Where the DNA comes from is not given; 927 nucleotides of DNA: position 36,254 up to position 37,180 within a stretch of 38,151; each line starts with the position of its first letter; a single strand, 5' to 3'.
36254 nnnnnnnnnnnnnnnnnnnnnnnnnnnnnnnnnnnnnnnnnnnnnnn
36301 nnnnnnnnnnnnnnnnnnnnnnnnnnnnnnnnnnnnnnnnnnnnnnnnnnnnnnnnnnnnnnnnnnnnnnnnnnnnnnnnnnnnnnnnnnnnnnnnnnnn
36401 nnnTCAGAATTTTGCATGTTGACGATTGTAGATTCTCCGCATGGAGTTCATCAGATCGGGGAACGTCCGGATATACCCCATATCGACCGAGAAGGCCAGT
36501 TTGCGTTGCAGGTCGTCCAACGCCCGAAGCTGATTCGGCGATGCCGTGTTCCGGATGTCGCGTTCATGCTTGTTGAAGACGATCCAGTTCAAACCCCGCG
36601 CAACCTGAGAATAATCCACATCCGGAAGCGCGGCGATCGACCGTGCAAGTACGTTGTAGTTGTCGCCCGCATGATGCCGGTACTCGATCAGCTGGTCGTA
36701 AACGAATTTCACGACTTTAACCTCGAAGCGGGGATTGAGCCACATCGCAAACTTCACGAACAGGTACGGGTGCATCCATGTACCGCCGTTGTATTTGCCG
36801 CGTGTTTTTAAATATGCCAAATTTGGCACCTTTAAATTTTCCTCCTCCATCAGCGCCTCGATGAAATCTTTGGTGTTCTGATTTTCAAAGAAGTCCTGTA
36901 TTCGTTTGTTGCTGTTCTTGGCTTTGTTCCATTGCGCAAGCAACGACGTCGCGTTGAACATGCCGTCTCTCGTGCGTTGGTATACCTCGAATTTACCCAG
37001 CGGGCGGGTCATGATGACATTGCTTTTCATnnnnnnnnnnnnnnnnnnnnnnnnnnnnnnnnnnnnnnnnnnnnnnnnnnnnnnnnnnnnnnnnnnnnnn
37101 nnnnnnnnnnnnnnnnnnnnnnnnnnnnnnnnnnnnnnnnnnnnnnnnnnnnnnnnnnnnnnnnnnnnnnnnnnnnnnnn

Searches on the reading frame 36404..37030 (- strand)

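Call 91: search_protein_families(library=phrogs, proteins=[window:36404-37030:-], max_evalue=0.0001)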
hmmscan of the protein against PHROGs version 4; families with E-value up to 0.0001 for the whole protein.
window:36404-37030:- (208 aa): 4 families
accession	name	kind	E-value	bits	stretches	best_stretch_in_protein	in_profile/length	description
phrog_129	-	transcription regulation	1.3e-20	75.5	1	19-121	15-115/273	transcriptional regulator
phrog_6095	-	lysis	8.7e-19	69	1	14-203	10-211/217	amidase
phrog_2812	-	unknown function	6.6e-16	59.6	1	12-122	8-112/288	-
phrog_1136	-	unknown function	2.4e-11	44.8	1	20-120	17-110/244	-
